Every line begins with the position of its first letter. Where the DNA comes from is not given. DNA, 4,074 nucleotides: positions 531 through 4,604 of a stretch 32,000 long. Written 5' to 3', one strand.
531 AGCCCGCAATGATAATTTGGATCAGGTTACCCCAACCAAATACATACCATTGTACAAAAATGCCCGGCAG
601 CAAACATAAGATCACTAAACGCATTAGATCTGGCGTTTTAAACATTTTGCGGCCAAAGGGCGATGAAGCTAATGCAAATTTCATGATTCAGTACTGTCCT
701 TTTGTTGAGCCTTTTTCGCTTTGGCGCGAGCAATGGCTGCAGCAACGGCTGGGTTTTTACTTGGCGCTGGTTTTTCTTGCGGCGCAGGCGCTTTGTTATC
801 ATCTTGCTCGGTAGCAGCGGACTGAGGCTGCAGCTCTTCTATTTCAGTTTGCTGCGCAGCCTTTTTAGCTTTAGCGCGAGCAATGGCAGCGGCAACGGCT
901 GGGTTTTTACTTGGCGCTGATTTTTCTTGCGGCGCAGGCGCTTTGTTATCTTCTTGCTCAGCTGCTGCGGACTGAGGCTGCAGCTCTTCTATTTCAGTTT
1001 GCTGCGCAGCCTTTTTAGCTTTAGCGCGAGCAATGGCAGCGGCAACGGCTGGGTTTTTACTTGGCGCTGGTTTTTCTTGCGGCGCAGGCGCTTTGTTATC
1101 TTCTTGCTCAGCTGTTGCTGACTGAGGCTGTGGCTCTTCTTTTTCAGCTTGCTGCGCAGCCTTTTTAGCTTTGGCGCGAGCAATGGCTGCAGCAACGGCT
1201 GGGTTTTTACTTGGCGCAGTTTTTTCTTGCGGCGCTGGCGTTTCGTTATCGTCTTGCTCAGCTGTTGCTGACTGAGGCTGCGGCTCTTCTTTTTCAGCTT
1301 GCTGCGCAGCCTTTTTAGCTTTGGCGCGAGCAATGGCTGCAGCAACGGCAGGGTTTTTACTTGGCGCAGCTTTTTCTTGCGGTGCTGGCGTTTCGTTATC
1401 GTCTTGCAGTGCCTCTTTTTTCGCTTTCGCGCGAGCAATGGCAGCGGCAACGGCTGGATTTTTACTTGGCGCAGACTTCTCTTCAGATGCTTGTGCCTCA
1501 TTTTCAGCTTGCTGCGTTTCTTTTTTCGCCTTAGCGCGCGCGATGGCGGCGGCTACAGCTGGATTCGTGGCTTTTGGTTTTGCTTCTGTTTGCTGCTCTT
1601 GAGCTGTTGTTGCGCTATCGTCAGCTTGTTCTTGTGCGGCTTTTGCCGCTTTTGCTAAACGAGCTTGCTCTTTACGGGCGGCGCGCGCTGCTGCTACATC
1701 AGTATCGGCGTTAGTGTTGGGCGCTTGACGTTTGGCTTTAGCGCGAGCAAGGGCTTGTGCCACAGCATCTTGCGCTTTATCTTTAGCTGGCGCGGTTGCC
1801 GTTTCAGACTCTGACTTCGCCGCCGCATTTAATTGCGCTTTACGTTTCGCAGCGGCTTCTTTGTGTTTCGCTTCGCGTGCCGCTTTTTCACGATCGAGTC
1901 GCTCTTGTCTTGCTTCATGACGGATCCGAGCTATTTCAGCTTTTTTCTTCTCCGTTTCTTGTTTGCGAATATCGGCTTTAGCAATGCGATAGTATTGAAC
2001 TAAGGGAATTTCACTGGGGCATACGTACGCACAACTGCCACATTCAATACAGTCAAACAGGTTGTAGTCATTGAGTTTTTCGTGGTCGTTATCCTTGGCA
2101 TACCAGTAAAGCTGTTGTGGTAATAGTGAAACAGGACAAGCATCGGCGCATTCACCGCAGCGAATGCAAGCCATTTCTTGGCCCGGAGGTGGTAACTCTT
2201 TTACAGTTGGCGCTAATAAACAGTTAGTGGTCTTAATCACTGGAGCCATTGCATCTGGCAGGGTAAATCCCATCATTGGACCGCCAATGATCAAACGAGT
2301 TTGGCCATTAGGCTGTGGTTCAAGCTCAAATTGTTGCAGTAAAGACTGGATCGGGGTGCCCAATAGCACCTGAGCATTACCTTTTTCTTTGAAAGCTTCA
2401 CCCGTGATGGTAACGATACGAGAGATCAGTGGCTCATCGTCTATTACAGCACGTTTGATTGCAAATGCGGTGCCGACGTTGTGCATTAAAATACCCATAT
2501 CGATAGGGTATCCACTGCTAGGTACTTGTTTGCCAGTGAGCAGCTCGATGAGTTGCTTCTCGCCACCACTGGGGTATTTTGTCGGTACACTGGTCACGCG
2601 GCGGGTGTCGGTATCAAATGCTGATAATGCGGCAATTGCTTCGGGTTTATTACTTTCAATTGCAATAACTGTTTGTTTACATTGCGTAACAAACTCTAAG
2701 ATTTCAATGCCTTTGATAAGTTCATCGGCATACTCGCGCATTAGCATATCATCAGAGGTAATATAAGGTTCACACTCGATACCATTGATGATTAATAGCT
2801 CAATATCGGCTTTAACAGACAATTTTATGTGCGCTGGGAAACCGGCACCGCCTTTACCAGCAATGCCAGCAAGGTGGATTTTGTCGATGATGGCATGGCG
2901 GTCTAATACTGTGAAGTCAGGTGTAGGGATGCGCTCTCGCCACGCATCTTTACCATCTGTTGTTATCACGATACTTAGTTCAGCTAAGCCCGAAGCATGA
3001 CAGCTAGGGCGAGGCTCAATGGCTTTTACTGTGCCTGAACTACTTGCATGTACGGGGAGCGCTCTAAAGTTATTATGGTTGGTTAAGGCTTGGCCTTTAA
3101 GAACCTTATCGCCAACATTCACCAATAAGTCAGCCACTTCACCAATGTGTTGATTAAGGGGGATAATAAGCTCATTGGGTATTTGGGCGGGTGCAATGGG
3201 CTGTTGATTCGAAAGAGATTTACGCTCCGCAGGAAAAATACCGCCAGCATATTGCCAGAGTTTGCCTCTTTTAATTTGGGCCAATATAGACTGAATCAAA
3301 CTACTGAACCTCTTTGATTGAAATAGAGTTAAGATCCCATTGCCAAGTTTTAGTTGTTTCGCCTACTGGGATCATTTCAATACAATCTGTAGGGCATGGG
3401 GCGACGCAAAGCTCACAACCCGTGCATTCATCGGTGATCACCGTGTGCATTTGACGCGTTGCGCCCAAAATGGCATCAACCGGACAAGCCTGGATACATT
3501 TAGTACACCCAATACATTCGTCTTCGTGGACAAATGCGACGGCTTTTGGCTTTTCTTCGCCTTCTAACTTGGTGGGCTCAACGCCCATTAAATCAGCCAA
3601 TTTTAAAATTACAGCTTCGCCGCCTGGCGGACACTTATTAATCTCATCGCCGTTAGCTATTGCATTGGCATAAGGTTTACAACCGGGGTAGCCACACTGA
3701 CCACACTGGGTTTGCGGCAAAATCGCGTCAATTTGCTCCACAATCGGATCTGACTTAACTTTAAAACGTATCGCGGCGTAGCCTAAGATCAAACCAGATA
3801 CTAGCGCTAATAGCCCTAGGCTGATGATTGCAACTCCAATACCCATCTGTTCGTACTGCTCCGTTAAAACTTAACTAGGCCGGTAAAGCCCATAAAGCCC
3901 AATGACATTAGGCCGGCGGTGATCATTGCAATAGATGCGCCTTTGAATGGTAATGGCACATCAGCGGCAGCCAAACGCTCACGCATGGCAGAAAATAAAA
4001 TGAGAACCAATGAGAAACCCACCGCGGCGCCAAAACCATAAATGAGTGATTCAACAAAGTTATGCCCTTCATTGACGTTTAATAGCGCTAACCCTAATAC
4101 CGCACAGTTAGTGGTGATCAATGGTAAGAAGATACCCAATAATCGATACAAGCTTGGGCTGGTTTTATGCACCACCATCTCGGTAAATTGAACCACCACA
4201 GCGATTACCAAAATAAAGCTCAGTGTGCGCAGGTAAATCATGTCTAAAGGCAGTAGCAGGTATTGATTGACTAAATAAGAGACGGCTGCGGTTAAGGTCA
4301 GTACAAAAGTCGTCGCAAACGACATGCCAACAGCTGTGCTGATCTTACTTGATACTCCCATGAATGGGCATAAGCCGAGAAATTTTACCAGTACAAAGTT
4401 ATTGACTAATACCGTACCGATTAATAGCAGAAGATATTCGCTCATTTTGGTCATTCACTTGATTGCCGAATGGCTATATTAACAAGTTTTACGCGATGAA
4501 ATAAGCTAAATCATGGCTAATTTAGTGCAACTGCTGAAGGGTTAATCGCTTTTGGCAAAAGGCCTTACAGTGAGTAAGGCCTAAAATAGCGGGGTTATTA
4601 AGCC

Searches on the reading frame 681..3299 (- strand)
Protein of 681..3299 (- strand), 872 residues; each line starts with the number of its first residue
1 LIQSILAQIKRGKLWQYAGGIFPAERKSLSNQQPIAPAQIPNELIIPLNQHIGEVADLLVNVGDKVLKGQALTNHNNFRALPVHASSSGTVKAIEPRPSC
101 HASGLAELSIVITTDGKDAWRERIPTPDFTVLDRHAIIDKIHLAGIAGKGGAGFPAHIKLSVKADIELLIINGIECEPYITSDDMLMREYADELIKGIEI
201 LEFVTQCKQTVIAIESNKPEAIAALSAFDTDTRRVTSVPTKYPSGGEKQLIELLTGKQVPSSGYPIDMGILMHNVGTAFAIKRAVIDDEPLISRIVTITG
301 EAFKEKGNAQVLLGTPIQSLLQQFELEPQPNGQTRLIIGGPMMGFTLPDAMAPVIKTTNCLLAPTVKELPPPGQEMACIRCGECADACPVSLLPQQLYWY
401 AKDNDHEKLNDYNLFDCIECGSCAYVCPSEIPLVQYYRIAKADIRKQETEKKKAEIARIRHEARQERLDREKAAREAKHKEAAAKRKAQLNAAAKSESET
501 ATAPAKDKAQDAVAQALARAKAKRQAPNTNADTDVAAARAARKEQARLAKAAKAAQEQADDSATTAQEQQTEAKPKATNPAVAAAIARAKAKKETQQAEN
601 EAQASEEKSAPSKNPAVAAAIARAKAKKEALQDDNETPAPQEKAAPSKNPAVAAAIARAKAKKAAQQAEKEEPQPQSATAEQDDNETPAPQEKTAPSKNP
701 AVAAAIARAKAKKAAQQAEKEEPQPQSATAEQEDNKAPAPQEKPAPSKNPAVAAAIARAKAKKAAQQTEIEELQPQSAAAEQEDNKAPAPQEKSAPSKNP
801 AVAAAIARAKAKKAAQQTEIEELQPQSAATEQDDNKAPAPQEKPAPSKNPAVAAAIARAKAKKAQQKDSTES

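Call 44: search_protein_families(library=pfam, proteins=[window:681-3299:-], max_evalue=0.00001)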
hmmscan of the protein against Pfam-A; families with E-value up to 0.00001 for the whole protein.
window:681-3299:- (872 aa): 10 families
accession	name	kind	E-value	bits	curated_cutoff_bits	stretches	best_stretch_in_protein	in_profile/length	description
PF01512.22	Complex1_51K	-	2.2e-46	157.9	31.2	1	141-282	1-149/150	Nuo51 FMN-binding domain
PF13375.12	RnfC_N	-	2.6e-32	111.3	25.6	1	15-117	1-101/101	RnfC Barrel sandwich hybrid domain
PF12838.12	Fer4_7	-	5.7e-10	40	27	1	378-430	2-51/52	4Fe-4S dicluster domain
PF13237.11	Fer4_10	-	5.9e-09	36.2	25.5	1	377-428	8-53/53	4Fe-4S dicluster domain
PF13183.11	Fer4_8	-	1.3e-08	35.7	27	1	377-431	4-68/68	4Fe-4S dicluster domain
PF00037.32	Fer4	-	5.9e-08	32.7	21.1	0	377-390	7-20/24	4Fe-4S binding domain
PF13534.11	Fer4_17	-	1.4e-07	32.4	22.2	1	377-431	1-60/61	4Fe-4S dicluster domain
PF13187.11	Fer4_9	-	3.6e-07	30.5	27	1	377-430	1-50/52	4Fe-4S dicluster domain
PF12800.12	Fer4_4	-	4.3e-06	27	24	0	377-390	3-16/17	4Fe-4S binding domain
PF12797.12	Fer4_2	-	5.4e-06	26.5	24.5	0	416-429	9-22/22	4Fe-4S binding domain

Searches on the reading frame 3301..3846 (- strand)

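Call 44: search_protein_families(library=pfam, proteins=[window:3301-3846:-], max_evalue=0.00001)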
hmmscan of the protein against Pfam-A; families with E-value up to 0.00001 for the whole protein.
window:3301-3846:- (181 aa): 8 families
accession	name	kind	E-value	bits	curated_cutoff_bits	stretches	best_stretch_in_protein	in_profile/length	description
PF14697.11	Fer4_21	-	6.9e-21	74.6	35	1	104-158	1-59/59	4Fe-4S dicluster domain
PF04060.18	FeS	-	7e-14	51.7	23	1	43-74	1-33/33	Putative Fe-S cluster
PF00037.32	Fer4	-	1e-11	44.6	21.1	1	106-126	3-23/24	4Fe-4S binding domain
PF12838.12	Fer4_7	-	1e-08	35.9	27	0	141-166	2-27/52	4Fe-4S dicluster domain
PF13237.11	Fer4_10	-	1.9e-08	34.6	25.5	1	107-152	5-53/53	4Fe-4S dicluster domain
PF13187.11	Fer4_9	-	2.8e-07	30.9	27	1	110-156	1-52/52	4Fe-4S dicluster domain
PF13484.11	Fer4_16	-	2.7e-06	28.5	30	0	110-129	1-20/66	4Fe-4S double cluster binding domain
PF12797.12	Fer4_2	-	7.6e-06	26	24.5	0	105-123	4-22/22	4Fe-4S binding domain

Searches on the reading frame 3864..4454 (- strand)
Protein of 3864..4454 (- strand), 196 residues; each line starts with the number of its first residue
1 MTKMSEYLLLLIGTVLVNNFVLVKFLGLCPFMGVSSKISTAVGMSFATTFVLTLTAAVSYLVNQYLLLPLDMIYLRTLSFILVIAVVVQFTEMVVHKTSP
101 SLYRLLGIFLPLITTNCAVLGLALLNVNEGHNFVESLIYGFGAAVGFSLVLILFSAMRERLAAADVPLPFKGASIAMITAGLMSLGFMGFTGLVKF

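Call 44: search_protein_families(library=pfam, proteins=[window:3864-4454:-], max_evalue=0.00001)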
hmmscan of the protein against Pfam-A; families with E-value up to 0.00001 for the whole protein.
window:3864-4454:- (196 aa): 1 family
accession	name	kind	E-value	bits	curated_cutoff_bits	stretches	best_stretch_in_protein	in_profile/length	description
PF02508.19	Rnf-Nqr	-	1.8e-58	197.9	23.8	1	8-193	2-173/174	Rnf-Nqr subunit, membrane protein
